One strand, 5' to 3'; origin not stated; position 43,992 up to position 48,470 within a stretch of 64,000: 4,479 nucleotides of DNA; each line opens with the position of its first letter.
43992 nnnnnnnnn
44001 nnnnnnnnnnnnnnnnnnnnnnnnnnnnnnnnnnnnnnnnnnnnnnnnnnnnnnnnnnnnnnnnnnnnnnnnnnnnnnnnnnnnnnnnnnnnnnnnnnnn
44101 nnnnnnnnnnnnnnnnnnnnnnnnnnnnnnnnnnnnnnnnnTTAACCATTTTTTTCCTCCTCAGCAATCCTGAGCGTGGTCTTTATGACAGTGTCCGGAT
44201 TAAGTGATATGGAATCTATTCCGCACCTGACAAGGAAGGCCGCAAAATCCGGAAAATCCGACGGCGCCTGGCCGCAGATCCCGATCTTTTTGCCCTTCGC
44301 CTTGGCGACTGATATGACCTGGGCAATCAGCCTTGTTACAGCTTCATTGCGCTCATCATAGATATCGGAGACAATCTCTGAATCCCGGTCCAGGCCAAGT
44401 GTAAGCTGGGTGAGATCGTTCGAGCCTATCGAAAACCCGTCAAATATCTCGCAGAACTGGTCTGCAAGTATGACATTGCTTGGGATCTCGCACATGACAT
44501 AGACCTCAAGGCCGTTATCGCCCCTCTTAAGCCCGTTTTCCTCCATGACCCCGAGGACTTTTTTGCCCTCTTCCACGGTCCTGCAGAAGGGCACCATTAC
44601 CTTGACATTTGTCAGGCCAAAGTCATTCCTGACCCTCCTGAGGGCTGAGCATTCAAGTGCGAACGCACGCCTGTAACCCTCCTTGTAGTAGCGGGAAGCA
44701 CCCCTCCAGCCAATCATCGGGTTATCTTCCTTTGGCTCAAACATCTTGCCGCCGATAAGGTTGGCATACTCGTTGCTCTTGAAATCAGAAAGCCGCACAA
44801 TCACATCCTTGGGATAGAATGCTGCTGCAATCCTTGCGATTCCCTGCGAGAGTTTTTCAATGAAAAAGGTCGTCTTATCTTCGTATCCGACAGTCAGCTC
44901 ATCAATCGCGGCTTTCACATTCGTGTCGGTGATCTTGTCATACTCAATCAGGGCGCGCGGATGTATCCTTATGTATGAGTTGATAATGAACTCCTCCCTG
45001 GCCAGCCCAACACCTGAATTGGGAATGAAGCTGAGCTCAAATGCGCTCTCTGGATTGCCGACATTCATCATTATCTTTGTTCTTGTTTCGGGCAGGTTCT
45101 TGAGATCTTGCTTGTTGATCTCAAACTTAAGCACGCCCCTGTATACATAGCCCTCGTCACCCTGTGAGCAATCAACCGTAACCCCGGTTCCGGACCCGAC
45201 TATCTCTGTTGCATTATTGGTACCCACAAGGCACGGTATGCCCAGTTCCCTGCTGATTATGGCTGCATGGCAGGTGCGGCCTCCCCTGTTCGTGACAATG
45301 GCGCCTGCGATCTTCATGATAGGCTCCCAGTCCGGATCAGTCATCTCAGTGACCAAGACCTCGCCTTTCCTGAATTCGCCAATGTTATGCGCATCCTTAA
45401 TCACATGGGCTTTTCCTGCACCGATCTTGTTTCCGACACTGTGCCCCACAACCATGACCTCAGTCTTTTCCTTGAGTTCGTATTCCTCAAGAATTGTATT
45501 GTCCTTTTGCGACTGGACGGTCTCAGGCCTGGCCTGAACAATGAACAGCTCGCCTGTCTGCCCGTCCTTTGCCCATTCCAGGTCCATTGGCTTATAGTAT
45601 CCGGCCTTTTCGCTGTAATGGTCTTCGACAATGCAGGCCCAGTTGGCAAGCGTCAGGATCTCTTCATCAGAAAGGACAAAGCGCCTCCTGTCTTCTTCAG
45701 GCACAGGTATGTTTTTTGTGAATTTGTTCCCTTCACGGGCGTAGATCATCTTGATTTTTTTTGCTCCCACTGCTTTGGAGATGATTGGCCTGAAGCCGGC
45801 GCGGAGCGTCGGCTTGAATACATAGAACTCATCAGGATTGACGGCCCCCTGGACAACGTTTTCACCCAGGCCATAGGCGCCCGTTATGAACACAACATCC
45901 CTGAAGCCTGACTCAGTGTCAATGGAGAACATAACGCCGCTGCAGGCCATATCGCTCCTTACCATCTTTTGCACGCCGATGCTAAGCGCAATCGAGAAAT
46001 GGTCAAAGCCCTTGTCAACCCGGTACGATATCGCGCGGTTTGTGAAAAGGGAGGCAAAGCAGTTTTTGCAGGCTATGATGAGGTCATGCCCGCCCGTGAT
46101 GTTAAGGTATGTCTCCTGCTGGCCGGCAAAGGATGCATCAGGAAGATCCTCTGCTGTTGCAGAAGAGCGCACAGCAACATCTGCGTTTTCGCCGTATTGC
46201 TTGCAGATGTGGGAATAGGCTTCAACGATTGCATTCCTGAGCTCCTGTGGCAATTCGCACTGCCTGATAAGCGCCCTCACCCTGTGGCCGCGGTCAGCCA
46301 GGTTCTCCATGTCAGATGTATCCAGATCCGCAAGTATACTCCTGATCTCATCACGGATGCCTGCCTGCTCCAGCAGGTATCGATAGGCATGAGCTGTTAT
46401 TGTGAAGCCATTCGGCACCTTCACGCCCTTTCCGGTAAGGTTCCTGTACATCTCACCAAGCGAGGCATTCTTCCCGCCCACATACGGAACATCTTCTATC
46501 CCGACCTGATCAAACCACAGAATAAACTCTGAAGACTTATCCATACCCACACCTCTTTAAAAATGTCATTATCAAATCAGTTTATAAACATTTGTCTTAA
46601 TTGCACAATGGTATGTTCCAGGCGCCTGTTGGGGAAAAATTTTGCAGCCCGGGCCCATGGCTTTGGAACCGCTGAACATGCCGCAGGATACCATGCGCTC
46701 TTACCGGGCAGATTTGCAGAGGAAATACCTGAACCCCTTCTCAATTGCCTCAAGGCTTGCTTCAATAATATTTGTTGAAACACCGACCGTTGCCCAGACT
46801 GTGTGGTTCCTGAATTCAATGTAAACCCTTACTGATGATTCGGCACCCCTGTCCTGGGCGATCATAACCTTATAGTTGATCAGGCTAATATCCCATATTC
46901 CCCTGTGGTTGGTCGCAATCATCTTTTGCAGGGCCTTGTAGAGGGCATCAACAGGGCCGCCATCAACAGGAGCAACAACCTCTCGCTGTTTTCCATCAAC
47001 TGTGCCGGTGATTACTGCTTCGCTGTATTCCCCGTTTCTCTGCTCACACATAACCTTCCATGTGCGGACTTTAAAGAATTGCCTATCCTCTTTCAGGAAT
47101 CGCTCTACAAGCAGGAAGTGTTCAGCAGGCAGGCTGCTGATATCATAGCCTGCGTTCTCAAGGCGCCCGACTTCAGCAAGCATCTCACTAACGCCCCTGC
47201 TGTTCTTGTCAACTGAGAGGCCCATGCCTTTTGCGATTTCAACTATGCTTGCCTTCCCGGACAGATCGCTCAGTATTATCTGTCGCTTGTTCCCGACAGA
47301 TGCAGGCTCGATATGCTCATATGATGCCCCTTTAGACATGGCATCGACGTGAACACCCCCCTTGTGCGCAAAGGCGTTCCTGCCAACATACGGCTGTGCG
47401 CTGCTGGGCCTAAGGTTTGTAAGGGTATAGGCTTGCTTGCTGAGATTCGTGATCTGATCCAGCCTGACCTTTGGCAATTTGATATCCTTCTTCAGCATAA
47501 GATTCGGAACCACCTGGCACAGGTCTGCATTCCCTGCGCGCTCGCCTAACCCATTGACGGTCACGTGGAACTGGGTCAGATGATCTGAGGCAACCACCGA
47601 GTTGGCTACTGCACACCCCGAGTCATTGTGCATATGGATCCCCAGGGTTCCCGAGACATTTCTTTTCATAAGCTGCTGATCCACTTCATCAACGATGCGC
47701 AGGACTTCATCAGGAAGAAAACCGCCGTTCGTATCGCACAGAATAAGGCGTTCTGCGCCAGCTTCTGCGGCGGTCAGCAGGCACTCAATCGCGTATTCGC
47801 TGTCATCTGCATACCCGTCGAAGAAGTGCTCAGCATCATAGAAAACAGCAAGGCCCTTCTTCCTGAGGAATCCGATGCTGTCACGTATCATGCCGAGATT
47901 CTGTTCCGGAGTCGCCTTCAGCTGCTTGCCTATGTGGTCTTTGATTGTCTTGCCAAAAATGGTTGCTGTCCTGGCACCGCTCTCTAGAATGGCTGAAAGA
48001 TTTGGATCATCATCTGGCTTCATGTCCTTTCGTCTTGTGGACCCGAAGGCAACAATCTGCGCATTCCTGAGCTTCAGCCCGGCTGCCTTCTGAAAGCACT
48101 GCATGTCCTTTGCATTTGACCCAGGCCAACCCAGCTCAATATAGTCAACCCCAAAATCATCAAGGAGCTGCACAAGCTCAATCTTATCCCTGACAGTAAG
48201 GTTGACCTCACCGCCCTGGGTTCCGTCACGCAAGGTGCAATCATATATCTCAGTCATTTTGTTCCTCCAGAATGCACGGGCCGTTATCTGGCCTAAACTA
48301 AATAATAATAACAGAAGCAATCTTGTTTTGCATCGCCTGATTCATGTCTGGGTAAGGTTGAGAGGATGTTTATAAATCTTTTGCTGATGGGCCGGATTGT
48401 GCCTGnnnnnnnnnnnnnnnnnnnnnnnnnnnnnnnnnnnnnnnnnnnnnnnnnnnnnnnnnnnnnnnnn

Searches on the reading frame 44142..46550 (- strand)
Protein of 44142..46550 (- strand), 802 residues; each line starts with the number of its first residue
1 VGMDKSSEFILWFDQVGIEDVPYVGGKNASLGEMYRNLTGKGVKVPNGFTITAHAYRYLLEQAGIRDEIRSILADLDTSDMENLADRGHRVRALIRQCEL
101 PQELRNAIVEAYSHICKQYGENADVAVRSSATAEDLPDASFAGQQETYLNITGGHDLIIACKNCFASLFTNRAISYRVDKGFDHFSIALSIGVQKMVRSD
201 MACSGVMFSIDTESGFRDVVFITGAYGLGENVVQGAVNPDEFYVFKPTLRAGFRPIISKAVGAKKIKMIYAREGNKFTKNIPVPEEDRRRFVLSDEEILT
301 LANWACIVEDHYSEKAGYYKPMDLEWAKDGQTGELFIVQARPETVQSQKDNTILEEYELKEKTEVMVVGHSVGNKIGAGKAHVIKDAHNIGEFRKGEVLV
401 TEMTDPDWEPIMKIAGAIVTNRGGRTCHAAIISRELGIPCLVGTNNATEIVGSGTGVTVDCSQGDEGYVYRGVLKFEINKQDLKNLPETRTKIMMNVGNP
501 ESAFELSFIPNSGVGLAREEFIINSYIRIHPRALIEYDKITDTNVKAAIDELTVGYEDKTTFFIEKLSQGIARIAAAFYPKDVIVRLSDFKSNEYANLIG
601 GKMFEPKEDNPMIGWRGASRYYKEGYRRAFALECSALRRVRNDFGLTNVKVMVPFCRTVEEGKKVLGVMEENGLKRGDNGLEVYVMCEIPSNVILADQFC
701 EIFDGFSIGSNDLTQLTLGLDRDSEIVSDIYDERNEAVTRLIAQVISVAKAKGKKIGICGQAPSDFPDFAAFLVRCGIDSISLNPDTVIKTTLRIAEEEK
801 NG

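Call 77: search_protein_families(library=pfam, proteins=[window:44142-46550:-], max_evalue=0.001)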
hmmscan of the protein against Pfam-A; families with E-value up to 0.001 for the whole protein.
window:44142-46550:- (802 aa): 3 families
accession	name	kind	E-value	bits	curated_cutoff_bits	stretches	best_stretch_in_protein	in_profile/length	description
PF01326.24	PPDK_N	-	1.7e-125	419.1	27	1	22-356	2-322/328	Pyruvate phosphate dikinase, AMP/ATP-binding domain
PF02896.24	PEP-utilizers_C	-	3.7e-64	217.2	22.8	1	486-798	15-291/293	PEP-utilising enzyme, PEP-binding domain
PF00391.29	PEP-utilizers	-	1e-25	89.6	23.1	1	393-464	1-72/72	PEP-utilising enzyme, mobile domain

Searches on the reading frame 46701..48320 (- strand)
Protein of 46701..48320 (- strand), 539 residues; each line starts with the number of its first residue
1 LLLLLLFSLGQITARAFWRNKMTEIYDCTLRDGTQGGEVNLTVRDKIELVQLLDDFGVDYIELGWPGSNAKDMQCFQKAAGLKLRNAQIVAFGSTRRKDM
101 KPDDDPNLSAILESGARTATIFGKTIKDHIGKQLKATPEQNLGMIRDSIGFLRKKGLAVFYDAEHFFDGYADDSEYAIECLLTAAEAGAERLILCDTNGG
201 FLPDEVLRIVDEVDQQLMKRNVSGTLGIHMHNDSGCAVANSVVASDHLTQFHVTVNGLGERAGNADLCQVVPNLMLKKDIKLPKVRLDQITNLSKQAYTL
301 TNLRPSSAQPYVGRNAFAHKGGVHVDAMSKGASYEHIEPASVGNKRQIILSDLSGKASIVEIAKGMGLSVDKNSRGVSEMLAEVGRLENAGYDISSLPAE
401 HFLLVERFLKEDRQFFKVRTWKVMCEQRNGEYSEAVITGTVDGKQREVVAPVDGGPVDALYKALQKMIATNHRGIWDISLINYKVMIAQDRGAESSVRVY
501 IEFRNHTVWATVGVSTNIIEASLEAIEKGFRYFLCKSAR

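Call 94: search_protein_families(library=pfam, proteins=[window:46701-48320:-], max_evalue=0.001)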
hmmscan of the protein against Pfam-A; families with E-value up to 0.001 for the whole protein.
window:46701-48320:- (539 aa): 3 families
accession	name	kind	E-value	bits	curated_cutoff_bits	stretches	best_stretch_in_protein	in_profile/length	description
PF00682.25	HMGL-like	-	2.4e-40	139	29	1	24-294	3-257/260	HMGL-like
PF08502.15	LeuA_dimer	-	7e-20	71.7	24.9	1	403-532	9-129/131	LeuA allosteric (dimerisation) domain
PF22617.1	HCS_D2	-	1.1e-12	48.6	27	1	312-374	2-66/82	Homocitrate synthase post-HMGL domain-like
